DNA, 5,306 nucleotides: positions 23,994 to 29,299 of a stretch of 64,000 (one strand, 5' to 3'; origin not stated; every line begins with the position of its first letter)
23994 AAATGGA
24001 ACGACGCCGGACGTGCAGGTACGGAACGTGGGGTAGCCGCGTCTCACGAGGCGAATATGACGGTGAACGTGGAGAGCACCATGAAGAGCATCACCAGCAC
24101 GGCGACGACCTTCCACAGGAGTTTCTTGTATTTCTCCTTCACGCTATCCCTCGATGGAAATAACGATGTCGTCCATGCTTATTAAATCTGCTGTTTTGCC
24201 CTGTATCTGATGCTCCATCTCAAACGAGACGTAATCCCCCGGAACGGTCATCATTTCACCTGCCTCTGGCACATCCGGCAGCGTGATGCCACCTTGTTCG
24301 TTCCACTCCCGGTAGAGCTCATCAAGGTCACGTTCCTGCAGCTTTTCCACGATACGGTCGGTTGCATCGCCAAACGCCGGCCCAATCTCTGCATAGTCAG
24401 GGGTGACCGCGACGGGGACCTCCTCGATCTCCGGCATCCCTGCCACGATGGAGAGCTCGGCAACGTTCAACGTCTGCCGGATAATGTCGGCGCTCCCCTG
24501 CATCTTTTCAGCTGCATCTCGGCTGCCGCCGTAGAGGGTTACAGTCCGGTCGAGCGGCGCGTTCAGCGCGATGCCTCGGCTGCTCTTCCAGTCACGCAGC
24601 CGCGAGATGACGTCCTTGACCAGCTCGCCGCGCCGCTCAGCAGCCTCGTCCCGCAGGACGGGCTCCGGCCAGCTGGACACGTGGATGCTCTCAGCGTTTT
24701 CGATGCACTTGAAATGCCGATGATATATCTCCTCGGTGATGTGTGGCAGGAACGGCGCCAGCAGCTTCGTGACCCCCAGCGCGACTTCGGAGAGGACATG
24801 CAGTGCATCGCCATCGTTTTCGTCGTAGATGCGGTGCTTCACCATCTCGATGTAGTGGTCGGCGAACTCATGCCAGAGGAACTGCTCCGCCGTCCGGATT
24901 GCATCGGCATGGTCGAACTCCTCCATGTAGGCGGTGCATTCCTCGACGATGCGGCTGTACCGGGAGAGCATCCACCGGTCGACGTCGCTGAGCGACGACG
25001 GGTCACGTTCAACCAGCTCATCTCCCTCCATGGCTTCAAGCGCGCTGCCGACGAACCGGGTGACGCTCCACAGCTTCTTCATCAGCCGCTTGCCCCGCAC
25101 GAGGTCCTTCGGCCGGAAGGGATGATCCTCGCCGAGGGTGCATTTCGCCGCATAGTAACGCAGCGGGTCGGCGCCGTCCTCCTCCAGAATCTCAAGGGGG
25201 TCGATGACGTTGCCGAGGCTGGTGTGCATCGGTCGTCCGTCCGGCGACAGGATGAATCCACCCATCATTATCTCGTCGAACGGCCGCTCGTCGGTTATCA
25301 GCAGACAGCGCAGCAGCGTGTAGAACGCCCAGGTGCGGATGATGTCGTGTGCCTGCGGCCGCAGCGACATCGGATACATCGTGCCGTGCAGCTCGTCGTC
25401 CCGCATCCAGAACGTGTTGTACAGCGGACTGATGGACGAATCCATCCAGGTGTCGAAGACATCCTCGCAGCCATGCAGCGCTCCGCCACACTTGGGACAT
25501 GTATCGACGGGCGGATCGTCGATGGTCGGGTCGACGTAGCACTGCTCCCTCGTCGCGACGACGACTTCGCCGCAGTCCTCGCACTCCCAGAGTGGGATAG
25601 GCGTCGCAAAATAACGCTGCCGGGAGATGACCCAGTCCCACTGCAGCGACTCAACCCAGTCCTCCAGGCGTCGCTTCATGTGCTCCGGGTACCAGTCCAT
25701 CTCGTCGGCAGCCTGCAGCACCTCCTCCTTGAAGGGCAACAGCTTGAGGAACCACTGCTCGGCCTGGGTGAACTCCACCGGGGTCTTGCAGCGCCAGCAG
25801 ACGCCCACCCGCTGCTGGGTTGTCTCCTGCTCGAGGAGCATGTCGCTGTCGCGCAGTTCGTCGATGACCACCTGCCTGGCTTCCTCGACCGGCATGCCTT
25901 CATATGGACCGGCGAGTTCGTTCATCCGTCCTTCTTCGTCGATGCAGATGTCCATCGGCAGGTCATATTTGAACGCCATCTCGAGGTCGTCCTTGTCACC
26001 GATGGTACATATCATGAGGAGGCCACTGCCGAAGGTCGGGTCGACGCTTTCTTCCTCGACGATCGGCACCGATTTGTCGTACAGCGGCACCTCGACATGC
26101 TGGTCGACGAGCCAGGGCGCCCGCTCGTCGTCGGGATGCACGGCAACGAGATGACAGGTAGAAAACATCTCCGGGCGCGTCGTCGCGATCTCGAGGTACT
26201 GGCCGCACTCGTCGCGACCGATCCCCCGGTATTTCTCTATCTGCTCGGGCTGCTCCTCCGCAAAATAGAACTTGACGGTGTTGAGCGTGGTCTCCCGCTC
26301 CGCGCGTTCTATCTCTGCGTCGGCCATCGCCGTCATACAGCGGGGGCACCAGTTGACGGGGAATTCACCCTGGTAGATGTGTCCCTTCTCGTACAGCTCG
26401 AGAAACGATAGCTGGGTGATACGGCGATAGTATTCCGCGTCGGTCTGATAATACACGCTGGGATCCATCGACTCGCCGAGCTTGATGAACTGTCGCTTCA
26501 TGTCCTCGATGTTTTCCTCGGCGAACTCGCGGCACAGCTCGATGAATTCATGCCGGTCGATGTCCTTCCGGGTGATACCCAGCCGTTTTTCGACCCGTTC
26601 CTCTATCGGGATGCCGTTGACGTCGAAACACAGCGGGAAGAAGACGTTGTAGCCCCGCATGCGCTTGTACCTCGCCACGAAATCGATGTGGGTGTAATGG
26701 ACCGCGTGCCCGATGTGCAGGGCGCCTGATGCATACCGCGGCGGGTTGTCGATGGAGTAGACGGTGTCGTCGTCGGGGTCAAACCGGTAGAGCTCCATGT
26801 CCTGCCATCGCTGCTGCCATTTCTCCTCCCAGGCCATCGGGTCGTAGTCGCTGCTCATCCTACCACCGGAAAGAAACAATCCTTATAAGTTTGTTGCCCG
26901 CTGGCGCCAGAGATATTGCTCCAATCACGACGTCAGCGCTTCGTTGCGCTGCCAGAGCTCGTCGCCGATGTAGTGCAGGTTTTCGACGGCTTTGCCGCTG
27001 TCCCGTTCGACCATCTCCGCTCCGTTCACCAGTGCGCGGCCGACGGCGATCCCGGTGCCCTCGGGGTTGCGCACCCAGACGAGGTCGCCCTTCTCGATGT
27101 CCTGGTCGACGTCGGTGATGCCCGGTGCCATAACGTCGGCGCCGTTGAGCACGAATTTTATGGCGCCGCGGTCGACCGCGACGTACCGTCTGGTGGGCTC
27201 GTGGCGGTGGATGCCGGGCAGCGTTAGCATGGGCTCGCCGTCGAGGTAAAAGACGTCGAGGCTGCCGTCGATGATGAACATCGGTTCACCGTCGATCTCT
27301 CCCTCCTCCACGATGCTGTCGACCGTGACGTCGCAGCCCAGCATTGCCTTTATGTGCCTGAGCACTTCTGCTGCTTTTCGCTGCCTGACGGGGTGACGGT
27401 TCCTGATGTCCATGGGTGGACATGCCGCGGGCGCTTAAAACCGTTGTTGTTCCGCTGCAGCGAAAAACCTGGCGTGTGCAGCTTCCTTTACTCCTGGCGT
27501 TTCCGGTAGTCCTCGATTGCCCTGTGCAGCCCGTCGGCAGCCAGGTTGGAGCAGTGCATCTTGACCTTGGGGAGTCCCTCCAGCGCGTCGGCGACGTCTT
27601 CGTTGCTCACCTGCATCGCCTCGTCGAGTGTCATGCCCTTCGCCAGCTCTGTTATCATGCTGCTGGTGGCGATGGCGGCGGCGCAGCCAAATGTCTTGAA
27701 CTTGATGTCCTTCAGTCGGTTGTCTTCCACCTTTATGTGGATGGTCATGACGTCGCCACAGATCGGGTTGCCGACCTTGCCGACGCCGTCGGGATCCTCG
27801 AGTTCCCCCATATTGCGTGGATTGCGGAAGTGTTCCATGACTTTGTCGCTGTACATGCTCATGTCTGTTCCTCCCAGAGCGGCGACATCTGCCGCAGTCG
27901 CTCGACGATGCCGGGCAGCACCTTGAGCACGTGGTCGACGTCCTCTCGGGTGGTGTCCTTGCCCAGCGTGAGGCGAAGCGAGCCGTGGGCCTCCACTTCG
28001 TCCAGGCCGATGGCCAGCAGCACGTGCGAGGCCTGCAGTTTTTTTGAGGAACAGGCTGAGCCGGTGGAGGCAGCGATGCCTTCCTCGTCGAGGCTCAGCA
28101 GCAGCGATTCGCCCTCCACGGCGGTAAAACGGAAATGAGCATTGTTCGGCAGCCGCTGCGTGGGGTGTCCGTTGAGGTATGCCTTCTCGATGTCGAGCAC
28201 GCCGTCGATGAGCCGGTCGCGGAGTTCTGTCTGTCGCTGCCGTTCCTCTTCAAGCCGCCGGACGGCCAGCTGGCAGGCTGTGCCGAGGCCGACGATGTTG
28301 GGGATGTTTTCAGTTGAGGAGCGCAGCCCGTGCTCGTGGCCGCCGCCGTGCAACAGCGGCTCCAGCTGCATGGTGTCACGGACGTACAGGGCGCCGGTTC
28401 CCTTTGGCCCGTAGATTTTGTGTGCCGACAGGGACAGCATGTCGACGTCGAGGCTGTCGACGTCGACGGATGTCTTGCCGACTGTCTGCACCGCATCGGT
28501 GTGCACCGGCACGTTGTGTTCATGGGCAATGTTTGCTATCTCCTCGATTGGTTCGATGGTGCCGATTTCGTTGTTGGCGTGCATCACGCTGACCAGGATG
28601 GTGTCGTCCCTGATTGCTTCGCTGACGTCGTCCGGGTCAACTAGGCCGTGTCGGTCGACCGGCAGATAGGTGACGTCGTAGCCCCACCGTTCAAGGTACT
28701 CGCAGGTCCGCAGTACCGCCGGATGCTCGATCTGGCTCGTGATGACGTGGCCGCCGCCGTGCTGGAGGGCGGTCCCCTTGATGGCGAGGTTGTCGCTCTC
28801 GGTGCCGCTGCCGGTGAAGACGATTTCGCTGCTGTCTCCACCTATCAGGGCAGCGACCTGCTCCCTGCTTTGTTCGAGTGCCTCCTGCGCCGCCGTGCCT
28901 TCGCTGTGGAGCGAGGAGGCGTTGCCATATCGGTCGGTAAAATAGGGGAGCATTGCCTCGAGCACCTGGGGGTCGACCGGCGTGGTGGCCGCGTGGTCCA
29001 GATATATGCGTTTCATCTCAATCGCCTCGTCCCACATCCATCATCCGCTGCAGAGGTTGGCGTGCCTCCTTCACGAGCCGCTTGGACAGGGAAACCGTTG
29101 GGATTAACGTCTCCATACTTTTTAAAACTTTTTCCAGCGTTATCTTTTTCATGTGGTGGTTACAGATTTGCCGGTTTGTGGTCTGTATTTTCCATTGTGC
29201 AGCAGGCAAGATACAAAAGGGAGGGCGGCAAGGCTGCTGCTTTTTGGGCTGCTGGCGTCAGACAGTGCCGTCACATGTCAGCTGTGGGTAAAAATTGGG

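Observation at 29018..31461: ISH3/IS4-like insertion sequence cleanly splits nadA, with recoverable TSD and TIRs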

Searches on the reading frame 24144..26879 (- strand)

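Call 30: search_protein_families(library=pfam, proteins=[window:24144-26879:-], max_evalue=0.00001)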
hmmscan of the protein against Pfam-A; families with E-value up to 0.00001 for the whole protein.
window:24144-26879:- (911 aa): 3 families
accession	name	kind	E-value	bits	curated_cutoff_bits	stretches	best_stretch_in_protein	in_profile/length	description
PF00133.28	tRNA-synt_1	-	7.3e-86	288.9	22.7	1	20-586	1-411/414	tRNA synthetases class I (I, L, M and V)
PF08264.19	Anticodon_1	-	1.1e-38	132.8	25.1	1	634-777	1-145/148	Anticodon-binding domain of tRNA ligase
PF09334.17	tRNA-synt_1g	-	3.1e-26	92.5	20.1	1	47-191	7-136/391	tRNA synthetases class I (M)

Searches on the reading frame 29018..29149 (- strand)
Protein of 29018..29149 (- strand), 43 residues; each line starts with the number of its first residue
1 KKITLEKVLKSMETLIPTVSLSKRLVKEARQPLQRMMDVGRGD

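Call 4: search_protein_families(library=pfam, proteins=[window:29018-29149:-], max_evalue=0.01)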
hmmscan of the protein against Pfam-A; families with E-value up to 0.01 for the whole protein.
window:29018-29149:- (43 aa): 1 family
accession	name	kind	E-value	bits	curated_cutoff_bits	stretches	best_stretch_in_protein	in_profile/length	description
PF02445.21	NadA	-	0.00026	20.7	27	1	1-38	258-295/295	Quinolinate synthetase A protein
